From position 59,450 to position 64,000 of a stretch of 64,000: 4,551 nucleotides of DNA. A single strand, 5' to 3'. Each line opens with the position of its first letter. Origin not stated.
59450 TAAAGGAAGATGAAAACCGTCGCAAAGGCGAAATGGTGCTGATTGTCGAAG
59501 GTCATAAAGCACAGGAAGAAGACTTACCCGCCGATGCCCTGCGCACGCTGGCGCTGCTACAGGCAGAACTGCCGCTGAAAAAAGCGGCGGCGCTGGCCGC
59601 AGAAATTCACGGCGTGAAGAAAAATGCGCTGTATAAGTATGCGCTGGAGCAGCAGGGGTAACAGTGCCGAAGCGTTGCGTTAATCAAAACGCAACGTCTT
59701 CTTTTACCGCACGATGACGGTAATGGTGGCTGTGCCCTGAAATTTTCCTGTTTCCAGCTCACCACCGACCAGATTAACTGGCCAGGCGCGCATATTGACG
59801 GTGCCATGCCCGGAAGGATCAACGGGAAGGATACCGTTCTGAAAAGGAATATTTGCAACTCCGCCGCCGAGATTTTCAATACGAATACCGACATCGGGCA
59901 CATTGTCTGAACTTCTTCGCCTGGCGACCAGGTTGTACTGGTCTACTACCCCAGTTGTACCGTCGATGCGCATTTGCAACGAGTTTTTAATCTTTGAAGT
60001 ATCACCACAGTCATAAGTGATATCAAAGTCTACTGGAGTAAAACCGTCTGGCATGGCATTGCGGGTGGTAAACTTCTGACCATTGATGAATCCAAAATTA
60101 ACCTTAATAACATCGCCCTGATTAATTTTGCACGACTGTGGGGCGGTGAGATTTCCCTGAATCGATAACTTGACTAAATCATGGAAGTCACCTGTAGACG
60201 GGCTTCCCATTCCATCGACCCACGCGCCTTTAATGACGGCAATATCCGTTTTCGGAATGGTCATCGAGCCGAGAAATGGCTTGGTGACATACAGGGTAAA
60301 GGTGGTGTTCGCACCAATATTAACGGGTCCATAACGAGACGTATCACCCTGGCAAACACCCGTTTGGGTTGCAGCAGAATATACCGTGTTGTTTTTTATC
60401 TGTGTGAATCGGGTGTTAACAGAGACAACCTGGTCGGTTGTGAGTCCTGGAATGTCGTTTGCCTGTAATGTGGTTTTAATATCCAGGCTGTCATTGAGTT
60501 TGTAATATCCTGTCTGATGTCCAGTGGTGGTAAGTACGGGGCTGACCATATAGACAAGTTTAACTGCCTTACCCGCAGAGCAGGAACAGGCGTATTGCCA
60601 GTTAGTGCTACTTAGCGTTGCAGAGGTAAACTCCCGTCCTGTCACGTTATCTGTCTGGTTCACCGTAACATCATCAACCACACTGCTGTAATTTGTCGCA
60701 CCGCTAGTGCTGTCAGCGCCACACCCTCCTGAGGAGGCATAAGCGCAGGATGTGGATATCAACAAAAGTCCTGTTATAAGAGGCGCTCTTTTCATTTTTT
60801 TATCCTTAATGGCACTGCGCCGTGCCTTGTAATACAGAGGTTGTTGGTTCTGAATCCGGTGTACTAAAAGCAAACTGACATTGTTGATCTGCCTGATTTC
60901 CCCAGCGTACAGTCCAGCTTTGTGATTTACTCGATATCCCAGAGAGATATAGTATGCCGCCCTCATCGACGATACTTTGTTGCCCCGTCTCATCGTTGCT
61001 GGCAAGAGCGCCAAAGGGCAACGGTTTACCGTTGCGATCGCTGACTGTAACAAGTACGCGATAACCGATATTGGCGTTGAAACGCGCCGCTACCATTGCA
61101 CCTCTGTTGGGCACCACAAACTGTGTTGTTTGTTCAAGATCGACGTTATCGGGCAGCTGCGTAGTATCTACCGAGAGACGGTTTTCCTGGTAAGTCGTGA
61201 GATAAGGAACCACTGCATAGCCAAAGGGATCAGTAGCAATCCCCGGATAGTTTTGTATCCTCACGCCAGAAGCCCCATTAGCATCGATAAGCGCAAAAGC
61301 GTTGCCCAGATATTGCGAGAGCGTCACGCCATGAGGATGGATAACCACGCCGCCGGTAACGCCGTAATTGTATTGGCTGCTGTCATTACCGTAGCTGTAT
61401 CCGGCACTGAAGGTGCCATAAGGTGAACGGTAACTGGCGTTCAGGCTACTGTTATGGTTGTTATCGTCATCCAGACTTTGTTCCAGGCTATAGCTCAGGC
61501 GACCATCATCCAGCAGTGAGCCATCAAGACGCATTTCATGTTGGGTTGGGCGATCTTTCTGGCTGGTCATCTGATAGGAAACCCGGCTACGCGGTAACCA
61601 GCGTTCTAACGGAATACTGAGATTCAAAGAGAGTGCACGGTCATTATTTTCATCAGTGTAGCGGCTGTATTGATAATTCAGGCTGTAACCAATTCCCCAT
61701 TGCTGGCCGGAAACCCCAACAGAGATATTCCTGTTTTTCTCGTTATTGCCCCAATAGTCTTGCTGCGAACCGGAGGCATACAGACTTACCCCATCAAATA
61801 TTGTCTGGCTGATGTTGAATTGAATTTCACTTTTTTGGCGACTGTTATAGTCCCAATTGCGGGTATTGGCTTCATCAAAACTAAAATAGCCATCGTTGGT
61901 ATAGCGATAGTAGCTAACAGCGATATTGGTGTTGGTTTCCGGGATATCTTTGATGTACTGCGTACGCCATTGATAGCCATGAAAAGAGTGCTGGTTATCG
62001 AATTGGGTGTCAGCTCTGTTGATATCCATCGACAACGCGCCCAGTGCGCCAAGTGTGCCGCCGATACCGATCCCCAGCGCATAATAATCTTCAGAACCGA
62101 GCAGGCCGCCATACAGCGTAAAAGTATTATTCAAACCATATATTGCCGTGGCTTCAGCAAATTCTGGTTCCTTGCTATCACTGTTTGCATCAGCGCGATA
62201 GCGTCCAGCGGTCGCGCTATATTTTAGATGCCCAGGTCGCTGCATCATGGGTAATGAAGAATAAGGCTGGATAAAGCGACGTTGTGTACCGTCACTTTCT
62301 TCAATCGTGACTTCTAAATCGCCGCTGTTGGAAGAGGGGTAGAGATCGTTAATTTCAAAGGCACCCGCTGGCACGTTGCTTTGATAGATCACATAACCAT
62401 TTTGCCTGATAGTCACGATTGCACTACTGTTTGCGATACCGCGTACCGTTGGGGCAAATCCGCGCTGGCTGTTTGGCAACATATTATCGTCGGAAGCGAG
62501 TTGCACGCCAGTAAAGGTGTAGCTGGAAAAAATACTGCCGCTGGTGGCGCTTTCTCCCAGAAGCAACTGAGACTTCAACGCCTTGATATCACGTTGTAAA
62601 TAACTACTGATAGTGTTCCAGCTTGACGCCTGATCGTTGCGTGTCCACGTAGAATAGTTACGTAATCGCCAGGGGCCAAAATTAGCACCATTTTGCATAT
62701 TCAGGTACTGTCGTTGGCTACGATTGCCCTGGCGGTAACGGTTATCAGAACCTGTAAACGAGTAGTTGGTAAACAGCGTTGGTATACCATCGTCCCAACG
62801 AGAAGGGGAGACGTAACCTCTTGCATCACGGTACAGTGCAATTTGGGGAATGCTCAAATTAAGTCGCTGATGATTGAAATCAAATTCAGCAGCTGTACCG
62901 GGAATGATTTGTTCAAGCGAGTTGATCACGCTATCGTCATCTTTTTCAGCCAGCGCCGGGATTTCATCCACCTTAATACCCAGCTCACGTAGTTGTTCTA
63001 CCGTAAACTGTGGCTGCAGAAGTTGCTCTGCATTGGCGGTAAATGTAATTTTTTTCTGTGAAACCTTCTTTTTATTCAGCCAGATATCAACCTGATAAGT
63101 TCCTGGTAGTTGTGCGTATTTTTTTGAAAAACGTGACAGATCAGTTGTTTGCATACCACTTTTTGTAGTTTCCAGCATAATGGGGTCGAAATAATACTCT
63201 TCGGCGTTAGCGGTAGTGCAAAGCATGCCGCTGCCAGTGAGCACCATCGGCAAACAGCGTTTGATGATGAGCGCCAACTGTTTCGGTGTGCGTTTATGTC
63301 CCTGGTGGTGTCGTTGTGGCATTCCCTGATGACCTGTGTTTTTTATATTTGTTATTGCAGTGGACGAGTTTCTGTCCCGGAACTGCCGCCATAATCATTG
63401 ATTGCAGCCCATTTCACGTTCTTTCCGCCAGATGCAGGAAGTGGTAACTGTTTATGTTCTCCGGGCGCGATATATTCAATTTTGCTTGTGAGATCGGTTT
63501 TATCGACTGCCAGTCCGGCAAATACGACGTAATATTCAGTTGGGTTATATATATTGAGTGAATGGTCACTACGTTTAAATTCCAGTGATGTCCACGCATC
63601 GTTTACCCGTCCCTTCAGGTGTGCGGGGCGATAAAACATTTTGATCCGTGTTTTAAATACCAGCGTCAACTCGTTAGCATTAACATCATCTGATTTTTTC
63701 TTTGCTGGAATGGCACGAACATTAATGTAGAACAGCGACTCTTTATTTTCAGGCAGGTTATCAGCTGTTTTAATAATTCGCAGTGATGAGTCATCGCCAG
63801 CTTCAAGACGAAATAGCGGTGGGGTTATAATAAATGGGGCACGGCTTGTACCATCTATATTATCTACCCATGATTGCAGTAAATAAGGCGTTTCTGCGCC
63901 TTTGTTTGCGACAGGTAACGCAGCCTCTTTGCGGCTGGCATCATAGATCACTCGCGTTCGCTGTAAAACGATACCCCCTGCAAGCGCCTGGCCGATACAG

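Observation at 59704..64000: Cryptic chaperone-usher fimbrial operon (yraI-yraJ-yraK), lower GC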

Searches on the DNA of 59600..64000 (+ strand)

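Call 3: search_dna_similar(query=window:59600-64000:+, collection=ecoli_genomes, mode=near, max_rows=25, rows=spread)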
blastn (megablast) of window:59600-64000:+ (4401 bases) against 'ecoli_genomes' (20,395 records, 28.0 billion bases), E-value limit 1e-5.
Records with a match: 5409; places in all: 5432; records where one place covers at least 80% of the query: 3443.
Genomes with a match: 5409 of 5426; with a place that covers at least 80% of the query: 3443. Places per genome that has any: lowest 1, median 1, highest 3. On chromosomes: 5431 places; on plasmids: 1.
Best place of each record, by identity: >=99% 2592; 95-99% 2809; 90-95% 8.
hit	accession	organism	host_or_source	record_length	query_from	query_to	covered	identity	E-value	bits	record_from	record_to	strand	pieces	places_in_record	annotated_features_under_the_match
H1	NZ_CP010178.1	Escherichia coli strain H15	not applicable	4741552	1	4401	100%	100.0%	0e+0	8128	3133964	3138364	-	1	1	yraJ: fimbria/pilus outer membrane usher protein | yraK: fimbrial protein | yraI: fimbrial biogenesis chaperone | rsmI: 16S rRNA (cytidine(1402)-2'-O)-methyltransferase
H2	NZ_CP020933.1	Escherichia coli strain HB-Coli0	chicken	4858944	1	4401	100%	99.3%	0e+0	7962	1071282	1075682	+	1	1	yraJ: fimbria/pilus outer membrane usher protein | yraK: fimbrial protein | yraI: fimbrial biogenesis chaperone | rsmI: 16S rRNA (cytidine(1402)-2'-O)-methyltransferase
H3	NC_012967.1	Escherichia coli B str. REL606 strain REL606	-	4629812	1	4401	100%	99.0%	0e+0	7895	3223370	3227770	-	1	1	yraJ: fimbria/pilus outer membrane usher protein | yraK: fimbrial protein | yraI: fimbrial biogenesis chaperone | rsmI: 16S rRNA (cytidine(1402)-2'-O)-methyltransferase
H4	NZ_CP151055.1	Escherichia coli strain 20KM2228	Cat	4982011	1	4401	100%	99.0%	0e+0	7890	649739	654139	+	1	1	yraJ: fimbria/pilus outer membrane usher protein | yraK: fimbrial protein | yraI: molecular chaperone | rsmI: 16S rRNA (cytidine(1402)-2'-O)-methyltransferase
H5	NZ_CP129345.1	Escherichia coli strain STEC1590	Homo sapiens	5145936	1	4401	100%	99.0%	0e+0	7884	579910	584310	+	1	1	yraJ: fimbria/pilus outer membrane usher protein | yraK: fimbrial protein | yraI: fimbrial biogenesis chaperone | rsmI: 16S rRNA (cytidine(1402)-2'-O)-methyltransferase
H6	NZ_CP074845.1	Escherichia coli strain 7_12_30A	bovine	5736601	1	4401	100%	99.0%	0e+0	7884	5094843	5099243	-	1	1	yraJ: fimbria/pilus outer membrane usher protein | yraK: fimbrial protein | yraI: molecular chaperone | rsmI: 16S rRNA (cytidine(1402)-2'-O)-methyltransferase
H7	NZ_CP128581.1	Escherichia coli strain VG888-46E9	calf igloo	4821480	1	4401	100%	99.0%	0e+0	7878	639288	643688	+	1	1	yraJ: fimbria/pilus outer membrane usher protein | yraK: fimbrial protein | yraI: fimbrial biogenesis chaperone | rsmI: 16S rRNA (cytidine(1402)-2'-O)-methyltransferase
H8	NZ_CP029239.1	Escherichia coli strain BH212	Homo sapiens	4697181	1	4401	100%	99.0%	0e+0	7877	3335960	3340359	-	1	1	yraJ: fimbria/pilus outer membrane usher protein | yraK: fimbrial protein | yraI: fimbrial biogenesis chaperone | rsmI: 16S rRNA (cytidine(1402)-2'-O)-methyltransferase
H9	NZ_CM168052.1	Escherichia coli strain MC4100_0.05s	MHBCA broth culture with 0.05 uM BLOR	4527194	1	4401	100%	99.0%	0e+0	7877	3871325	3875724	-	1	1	yraJ: fimbria/pilus outer membrane usher protein | yraK: fimbrial protein | yraI: fimbrial biogenesis chaperone | rsmI: 16S rRNA (cytidine(1402)-2'-O)-methyltransferase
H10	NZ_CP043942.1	Escherichia coli strain AR216.2b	dog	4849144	1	4401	100%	99.0%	0e+0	7871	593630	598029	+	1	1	yraJ: fimbria/pilus outer membrane usher protein | yraK: fimbrial protein | yraI: fimbrial biogenesis chaperone | rsmI: 16S rRNA (cytidine(1402)-2'-O)-methyltransferase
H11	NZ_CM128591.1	Escherichia coli strain 200112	Homo sapiens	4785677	1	4401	100%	99.0%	0e+0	7871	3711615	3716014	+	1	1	yraJ: fimbria/pilus outer membrane usher protein | yraK: fimbrial protein | yraI: fimbrial biogenesis chaperone | rsmI: 16S rRNA (cytidine(1402)-2'-O)-methyltransferase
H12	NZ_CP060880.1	Escherichia coli strain EC26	Homo sapiens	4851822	1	4401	100%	98.9%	0e+0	7866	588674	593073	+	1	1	yraJ: fimbria/pilus outer membrane usher protein | yraK: fimbrial protein | yraI: fimbrial biogenesis chaperone | rsmI: 16S rRNA (cytidine(1402)-2'-O)-methyltransferase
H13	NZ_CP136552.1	Escherichia coli O104:H4 strain rpoS_ATGtoATA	Homo sapiens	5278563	1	4401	100%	98.9%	0e+0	7856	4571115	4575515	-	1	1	yraJ: fimbria/pilus outer membrane usher protein | yraK: fimbrial protein | yraI: fimbrial biogenesis chaperone | rsmI: 16S rRNA (cytidine(1402)-2'-O)-methyltransferase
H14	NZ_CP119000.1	Escherichia coli strain CE0026f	Bos taurus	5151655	1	4401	100%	98.4%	0e+0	7745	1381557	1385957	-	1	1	yraJ: fimbria/pilus outer membrane usher protein | yraK: fimbrial protein | yraI: fimbrial biogenesis chaperone | rsmI: 16S rRNA (cytidine(1402)-2'-O)-methyltransferase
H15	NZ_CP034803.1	Escherichia coli strain 2009C-3554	missing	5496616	1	4401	92%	99.0%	0e+0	7249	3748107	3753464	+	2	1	yraJ: fimbria/pilus outer membrane usher protein | IS3-like element IS1203 family transposase | yraI: fimbrial biogenesis chaperone | fimbrial protein (x2) | AL1L pseudoknot | and 1 other names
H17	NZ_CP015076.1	Escherichia coli strain Ecol_448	Homo sapiens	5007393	1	58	1%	100.0%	3e-19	108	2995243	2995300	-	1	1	rsmI: 16S rRNA (cytidine(1402)-2'-O)-methyltransferase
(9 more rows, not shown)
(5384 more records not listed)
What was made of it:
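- On Yra fimbriae of E. coli (yraHIJK): 99.0% nucleotide identity to K-12 strains over 4.4 kb (call 3).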

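Call 11: get_annotated_region(hit=H1, flank=5000)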
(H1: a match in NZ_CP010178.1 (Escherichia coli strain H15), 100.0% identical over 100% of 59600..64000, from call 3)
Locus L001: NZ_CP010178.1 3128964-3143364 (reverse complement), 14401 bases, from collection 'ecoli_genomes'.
description: Escherichia coli strain H15 chromosome, complete genome
organism: Escherichia coli strain H15 (NCBI taxid 562)
replicon: chromosome; assembly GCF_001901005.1
host: not applicable; source: -; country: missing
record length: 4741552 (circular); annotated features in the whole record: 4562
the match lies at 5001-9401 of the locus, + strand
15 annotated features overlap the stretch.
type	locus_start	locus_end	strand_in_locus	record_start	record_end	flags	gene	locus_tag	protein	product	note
CDS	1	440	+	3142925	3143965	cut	yraQ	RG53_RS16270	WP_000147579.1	permease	-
CDS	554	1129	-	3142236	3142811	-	dolP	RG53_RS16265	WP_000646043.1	division/outer membrane stress-associated lipid-binding lipoprotein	-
CDS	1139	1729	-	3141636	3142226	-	diaA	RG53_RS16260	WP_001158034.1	DnaA initiator-associating protein DiaA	-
CDS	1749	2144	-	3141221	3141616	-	yraN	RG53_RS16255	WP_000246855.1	YraN family protein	-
CDS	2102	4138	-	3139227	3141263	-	lpoA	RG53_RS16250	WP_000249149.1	penicillin-binding protein activator LpoA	-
CDS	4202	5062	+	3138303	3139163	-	rsmI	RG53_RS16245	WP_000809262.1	16S rRNA (cytidine(1402)-2'-O)-methyltransferase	-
CDS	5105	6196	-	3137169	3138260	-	yraK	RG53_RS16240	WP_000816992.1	fimbrial protein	-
CDS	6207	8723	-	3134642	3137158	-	yraJ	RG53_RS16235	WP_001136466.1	fimbria/pilus outer membrane usher protein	-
CDS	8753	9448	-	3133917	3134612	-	yraI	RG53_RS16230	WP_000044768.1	fimbrial biogenesis chaperone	-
CDS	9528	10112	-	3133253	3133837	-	yraH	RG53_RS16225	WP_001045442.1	fimbrial protein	-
CDS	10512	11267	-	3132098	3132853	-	agaI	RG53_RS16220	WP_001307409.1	galactosamine-6-phosphate isomerase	-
CDS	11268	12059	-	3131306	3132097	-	agaD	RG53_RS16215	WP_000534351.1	PTS galactosamine transporter subunit IID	-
CDS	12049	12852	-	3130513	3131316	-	agaC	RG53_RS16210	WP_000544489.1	PTS galactosamine transporter subunit IIC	-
CDS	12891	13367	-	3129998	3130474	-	agaB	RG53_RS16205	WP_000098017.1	PTS galactosamine transporter subunit IIB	-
CDS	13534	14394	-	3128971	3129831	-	kbaY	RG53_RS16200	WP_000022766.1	tagatose-bisphosphate aldolase subunit KbaY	-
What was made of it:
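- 59704..60795 (-): yraK: two-domain fimbrial tip adhesin, 363 aa, complete. RefSeq annotates 'yraK fimbrial protein' WP_000816992.1 in the identical H15 sequence (call 11).
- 60806..63322 (-): yraJ: outer-membrane usher, 838 aa, complete. RefSeq annotates yraJ (call 11).
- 63352..64000 (-): yraI: periplasmic PapD-like chaperone, cut by the window end (first 16 codons missing). The full 696-nt gene is present in H15 (call 11).
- Closest known: Type 1 fimbriae. Different: The operon has four genes, with no FimF/FimG-type adaptor genes and no fimB/fimE-type recombinase genes adjoining it (call 11).
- Checked: RefSeq annotates the 100%-identical stretch of strain H15 the same way (calls 3, 11). 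The window end removes its first 47 nt, or 16 codons (the signal peptide); the full gene is 696 nt (call 11).
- Annotation: RefSeq names yraK/yraJ/yraI/yraH in the 100%-identical stretch of H15 (calls 3, 11).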

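Call 12: get_annotated_region(hit=H17, flank=8000)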
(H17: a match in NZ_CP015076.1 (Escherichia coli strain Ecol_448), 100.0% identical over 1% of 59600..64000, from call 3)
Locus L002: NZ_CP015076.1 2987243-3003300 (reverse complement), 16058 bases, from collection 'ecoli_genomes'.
description: Escherichia coli strain Ecol_448 chromosome, complete genome
organism: Escherichia coli strain Ecol_448 (NCBI taxid 562)
replicon: chromosome; assembly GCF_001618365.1
host: Homo sapiens; source: missing; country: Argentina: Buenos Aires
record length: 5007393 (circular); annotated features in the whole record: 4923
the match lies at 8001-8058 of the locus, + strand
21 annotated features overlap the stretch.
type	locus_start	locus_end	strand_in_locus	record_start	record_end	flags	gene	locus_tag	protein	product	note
CDS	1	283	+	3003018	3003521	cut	yhbS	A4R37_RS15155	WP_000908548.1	GNAT family N-acetyltransferase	-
CDS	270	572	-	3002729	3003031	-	yhbQ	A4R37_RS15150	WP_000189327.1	DNA damage response exodeoxyribonuclease YhbQ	-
CDS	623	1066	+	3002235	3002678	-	yhbP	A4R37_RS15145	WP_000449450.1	YhbP family protein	-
CDS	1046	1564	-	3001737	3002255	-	yhbO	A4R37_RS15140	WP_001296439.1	protein/nucleic acid deglycase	-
CDS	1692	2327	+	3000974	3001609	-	yraR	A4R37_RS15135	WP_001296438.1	NAD(P)H-binding protein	-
CDS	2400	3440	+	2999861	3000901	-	yraQ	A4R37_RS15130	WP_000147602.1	permease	-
CDS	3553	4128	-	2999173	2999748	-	dolP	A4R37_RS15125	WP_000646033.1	division/outer membrane stress-associated lipid-binding lipoprotein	-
CDS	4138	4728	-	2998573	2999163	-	diaA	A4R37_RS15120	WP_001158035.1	DnaA initiator-associating protein DiaA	-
CDS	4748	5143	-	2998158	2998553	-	yraN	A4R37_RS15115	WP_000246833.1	YraN family protein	-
CDS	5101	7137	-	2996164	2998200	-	lpoA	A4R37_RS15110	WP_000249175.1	penicillin-binding protein activator LpoA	-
CDS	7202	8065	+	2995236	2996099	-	rsmI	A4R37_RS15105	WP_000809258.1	16S rRNA (cytidine(1402)-2'-O)-methyltransferase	-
CDS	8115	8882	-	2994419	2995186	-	agaI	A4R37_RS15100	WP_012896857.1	galactosamine-6-phosphate isomerase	-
CDS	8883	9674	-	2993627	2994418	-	agaD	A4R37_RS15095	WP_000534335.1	PTS galactosamine transporter subunit IID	-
CDS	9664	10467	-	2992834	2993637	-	agaC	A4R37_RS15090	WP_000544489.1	PTS galactosamine transporter subunit IIC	-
CDS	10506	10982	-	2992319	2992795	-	agaB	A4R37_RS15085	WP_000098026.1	PTS galactosamine transporter subunit IIB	-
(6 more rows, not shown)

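Call 31: search_dna_similar(query=window:59704-60795:+, collection=ecoli_genomes, mode=near, max_rows=40, rows=spread)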
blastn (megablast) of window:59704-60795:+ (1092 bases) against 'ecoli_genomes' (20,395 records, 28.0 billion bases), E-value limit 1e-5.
Records with a match: 3522; places in all: 3763; records where one place covers at least 80% of the query: 3184.
Genomes with a match: 3522 of 5426; with a place that covers at least 80% of the query: 3184. Places per genome that has any: lowest 1, median 1, highest 2. On chromosomes: 3763 places; on plasmids: 0.
Best place of each record, by identity: >=99% 2139; 95-99% 1383.
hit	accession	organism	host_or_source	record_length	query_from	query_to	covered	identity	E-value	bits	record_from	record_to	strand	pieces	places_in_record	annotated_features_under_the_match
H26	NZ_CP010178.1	Escherichia coli strain H15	not applicable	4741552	1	1092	100%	100.0%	0e+0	2017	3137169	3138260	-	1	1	yraK: fimbrial protein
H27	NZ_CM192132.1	Escherichia coli strain Ec-U10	Homo sapiens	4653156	1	1092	100%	99.9%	0e+0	2012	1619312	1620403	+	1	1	yraK: fimbrial protein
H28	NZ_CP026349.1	Escherichia coli strain 6A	not applicable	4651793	1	1092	100%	99.7%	0e+0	2001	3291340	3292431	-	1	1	yraK: fimbrial protein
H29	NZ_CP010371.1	Escherichia coli strain 6409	Homo sapiens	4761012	1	1092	100%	99.7%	0e+0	2001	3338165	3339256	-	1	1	yraK: fimbrial protein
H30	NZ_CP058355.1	Escherichia coli strain AMSCJX03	Giant Panda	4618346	1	1092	100%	99.7%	0e+0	2001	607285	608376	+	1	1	yraK: fimbrial protein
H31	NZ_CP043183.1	Escherichia coli O16:H48 strain PG20180172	mouse gut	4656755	1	1092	100%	99.7%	0e+0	2001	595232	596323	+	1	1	yraK: fimbrial protein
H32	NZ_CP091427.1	Escherichia coli strain 1000C-3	hospital wastewater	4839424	1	1092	100%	99.7%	0e+0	2001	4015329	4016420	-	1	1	yraK: fimbrial protein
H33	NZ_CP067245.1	Escherichia coli strain OW1E2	surface water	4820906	1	1092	100%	99.7%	0e+0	2001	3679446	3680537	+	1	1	yraK: fimbrial protein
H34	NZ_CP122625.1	Escherichia coli strain ETEC4089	Sus scrofa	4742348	1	1092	100%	99.7%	0e+0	2001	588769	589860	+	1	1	yraK: fimbrial protein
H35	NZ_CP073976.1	Escherichia coli strain MB20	Poultry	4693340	1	1092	100%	99.7%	0e+0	2001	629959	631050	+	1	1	yraK: fimbrial protein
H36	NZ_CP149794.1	Escherichia coli strain EC600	Laboratory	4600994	1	1092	100%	99.7%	0e+0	2001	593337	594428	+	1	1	yraK: fimbrial protein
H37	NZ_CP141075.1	Escherichia coli strain KE58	Homo sapiens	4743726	1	1092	100%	99.7%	0e+0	2001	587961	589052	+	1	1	yraK: fimbrial protein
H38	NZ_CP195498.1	Escherichia coli strain 20AR0300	Homo sapiens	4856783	1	1092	100%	99.7%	0e+0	2001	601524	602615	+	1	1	yraK: fimbrial protein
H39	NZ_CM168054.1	Escherichia coli strain MC4100_0.1s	MHBCA broth culture with 0.1 uM ...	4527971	1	1092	100%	99.7%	0e+0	2001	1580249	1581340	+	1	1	yraK: fimbrial protein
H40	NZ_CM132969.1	Escherichia coli strain 167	Homo sapiens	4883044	1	1092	100%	99.7%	0e+0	2001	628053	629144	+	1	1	yraK: fimbrial protein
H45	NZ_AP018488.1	Escherichia coli O157:H7 strain PV15-279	Homo sapiens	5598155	1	1092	100%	99.2%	0e+0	1967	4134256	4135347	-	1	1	yraK: fimbrial protein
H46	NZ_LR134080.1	Escherichia coli strain NCTC9082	missing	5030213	1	1092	100%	99.1%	0e+0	1962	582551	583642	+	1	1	yraK: fimbrial protein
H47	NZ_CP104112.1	Escherichia coli strain USDA-ARS-USMARC-51688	Bos taurus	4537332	1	1092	100%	98.9%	0e+0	1951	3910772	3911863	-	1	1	yraK: fimbrial protein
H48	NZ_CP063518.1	Escherichia coli strain EH01-18-02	Homo sapiens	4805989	1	1092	100%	97.4%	0e+0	1862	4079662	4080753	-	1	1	yraK: fimbrial protein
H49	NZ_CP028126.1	Escherichia coli O26 str. RM10386 strain RM10386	Bos taurus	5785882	1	1092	100%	97.3%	0e+0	1857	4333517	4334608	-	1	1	yraK: fimbrial protein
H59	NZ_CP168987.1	Escherichia coli strain UTAK-10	Veal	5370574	1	1092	100%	97.2%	0e+0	1845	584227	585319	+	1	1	yraK: fimbrial protein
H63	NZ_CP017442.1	Escherichia coli O157:H7 strain 4276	Cattle Hide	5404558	1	418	38%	99.5%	0e+0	761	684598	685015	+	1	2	fimbrial protein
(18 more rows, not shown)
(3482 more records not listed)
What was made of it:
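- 338 of the 3,522 genomes with yraK cover less than 80% of it, and 241 more places than records were reported, meaning split genes (call 31).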

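Call 33: get_annotated_region(hit=H36, flank=5200)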
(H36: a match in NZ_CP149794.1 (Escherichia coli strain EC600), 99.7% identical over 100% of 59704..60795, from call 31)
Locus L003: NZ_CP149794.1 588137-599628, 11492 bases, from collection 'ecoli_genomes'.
description: Escherichia coli strain EC600 chromosome, complete genome
organism: Escherichia coli strain EC600 (NCBI taxid 562)
replicon: chromosome; assembly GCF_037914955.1
host: -; source: Laboratory; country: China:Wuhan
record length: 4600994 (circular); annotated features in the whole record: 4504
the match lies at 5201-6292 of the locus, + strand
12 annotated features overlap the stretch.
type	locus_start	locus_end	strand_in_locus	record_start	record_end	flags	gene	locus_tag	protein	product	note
CDS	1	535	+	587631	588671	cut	yraQ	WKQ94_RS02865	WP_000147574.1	permease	-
CDS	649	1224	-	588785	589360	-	dolP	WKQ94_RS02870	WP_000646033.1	division/outer membrane stress-associated lipid-binding lipoprotein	-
CDS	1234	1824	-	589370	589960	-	diaA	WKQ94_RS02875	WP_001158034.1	DnaA initiator-associating protein DiaA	-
CDS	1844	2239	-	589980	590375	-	yraN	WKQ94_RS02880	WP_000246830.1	YraN family protein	-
CDS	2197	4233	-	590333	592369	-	lpoA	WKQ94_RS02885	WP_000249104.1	penicillin-binding protein activator LpoA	-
CDS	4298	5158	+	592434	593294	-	rsmI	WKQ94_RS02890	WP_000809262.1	16S rRNA (cytidine(1402)-2'-O)-methyltransferase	-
CDS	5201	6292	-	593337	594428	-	yraK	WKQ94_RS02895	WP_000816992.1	fimbrial protein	-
CDS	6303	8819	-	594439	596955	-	yraJ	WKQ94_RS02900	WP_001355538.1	fimbria/pilus outer membrane usher protein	-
CDS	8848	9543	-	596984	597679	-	yraI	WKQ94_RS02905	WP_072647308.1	fimbrial biogenesis chaperone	-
CDS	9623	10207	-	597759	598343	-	yraH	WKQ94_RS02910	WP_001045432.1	fimbrial protein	-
CDS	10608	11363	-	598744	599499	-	agaI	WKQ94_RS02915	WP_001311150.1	galactosamine-6-phosphate isomerase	-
CDS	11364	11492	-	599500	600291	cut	agaD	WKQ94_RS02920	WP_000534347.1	PTS galactosamine transporter subunit IID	-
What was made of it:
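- On Yra fimbriae of E. coli (yraHIJK): YraK is identical to the protein in K-12 strain EC600 (calls 11, 33). The same flanking genes are present (calls 11, 33).
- YraK is identical to the K-12 protein (calls 11, 33).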
